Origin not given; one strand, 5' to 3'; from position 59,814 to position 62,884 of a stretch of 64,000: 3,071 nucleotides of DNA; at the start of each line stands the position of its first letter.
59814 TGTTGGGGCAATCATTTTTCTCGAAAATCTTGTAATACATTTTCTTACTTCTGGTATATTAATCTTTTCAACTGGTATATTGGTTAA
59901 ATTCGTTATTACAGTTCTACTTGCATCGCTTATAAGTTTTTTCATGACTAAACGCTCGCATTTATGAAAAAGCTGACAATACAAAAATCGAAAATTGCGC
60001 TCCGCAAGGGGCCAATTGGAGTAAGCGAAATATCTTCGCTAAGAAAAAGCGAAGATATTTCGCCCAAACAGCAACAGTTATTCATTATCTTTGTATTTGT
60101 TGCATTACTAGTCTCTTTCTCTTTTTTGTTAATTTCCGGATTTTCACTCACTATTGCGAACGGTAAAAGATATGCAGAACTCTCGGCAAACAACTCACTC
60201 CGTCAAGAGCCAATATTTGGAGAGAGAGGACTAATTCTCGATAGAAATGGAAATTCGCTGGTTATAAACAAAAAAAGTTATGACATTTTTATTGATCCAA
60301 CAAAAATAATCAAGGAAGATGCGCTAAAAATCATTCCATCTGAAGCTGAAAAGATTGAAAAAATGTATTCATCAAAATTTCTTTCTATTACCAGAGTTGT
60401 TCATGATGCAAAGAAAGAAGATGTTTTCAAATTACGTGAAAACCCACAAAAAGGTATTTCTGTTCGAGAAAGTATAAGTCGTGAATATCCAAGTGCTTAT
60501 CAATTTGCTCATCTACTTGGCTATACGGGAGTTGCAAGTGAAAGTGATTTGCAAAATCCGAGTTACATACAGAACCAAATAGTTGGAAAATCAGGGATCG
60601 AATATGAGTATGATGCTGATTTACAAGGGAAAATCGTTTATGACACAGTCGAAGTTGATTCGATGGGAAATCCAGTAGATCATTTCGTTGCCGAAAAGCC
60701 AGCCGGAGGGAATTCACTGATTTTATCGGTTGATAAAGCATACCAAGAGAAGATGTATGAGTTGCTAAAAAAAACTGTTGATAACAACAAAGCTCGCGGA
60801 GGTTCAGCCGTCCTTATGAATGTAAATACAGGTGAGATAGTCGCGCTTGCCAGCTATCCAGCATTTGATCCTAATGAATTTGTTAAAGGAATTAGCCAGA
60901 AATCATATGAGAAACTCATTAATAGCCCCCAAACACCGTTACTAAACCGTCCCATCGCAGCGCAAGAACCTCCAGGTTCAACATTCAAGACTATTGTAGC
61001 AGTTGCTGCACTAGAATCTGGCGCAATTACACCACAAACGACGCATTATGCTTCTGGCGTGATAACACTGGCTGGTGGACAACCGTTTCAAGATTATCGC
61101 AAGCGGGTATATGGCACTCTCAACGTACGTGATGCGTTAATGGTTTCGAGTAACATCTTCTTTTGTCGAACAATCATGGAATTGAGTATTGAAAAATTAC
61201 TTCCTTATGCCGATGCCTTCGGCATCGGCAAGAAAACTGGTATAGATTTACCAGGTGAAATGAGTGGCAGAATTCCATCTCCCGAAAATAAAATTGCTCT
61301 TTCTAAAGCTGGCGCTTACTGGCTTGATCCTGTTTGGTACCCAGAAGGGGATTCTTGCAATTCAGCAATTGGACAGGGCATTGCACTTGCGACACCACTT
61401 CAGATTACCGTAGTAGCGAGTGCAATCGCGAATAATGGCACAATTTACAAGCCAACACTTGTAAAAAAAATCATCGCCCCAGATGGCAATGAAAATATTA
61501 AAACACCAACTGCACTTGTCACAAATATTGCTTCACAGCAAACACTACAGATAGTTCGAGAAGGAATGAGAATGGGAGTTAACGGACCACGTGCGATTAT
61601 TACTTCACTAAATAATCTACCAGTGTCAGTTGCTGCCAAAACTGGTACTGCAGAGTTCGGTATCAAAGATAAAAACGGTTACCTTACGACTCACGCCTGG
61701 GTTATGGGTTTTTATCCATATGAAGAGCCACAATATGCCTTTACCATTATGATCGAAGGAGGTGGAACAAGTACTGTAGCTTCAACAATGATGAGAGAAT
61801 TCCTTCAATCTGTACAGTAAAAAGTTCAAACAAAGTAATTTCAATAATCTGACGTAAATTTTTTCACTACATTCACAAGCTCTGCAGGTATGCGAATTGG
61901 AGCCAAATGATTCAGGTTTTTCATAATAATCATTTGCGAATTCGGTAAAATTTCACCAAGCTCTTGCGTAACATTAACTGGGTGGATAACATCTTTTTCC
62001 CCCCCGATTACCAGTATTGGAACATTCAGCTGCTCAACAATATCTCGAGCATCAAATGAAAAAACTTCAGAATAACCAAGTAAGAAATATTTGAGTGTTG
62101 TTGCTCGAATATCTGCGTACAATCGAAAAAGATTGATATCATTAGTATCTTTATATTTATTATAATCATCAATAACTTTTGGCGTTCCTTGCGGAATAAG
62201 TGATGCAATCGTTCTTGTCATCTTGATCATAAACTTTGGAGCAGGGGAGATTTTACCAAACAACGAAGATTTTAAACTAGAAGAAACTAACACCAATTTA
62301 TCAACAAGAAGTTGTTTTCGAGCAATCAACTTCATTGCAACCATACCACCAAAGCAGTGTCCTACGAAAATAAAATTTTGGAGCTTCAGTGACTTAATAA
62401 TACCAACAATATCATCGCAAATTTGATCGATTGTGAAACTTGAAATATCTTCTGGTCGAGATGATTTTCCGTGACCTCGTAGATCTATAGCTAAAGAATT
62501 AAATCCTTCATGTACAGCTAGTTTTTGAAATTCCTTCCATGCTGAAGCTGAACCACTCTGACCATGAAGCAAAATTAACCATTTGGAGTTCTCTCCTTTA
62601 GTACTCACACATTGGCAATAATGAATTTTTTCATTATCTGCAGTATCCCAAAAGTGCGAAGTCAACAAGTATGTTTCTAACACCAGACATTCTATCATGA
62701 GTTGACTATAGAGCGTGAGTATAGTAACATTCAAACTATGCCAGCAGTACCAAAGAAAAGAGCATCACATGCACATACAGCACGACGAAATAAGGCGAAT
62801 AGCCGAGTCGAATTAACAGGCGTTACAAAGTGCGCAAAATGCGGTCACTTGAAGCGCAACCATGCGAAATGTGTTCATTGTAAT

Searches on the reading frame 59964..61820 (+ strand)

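Call 45: search_protein_families(library=pfam, proteins=[window:59964-61820:+], max_evalue=0.001)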
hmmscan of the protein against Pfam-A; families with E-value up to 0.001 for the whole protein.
window:59964-61820:+ (618 aa): 2 families
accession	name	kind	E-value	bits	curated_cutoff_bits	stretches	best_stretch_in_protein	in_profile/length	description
PF00905.27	Transpeptidase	-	8.9e-64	216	22.1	1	280-613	1-297/299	Penicillin binding protein transpeptidase domain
PF03717.20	PBP_dimer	-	5.1e-31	108.9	24.4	1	85-239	3-177/180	Penicillin-binding Protein dimerisation domain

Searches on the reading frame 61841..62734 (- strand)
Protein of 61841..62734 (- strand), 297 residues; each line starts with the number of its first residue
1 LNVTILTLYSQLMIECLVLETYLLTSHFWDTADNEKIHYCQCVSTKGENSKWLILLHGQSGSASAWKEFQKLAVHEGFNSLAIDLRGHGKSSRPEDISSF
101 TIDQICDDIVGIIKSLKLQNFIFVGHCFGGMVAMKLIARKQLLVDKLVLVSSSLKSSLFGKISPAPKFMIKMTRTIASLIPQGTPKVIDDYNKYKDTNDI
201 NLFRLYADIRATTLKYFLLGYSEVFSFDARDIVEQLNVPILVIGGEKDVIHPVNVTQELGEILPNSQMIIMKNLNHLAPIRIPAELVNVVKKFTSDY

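Call 45: search_protein_families(library=pfam, proteins=[window:61841-62734:-], max_evalue=0.001)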
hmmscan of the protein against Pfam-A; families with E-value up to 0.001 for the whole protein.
window:61841-62734:- (297 aa): 7 families
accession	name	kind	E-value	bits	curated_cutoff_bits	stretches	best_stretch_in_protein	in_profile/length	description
PF00561.26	Abhydrolase_1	-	4.9e-27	95.6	25.8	1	52-278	2-240/245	alpha/beta hydrolase fold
PF12146.15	Hydrolase_4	-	1.1e-19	71.1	27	1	50-276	4-232/239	Serine aminopeptidase, S33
PF12697.13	Abhydrolase_6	-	5.4e-18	66.9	26.3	1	53-287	1-215/217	Alpha/beta hydrolase family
PF12695.13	Abhydrolase_5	-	1.2e-06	28.8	27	0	111-152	48-89/164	Alpha/beta hydrolase family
PF00975.26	Thioesterase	-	2.9e-06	28.1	26.4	1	53-136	3-83/226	Thioesterase domain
PF03096.20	Ndr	-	1.7e-05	24.2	23.3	1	83-155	61-135/283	Ndr family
PF01738.24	DLH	-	0.00026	21.1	21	0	71-141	35-119/217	Dienelactone hydrolase family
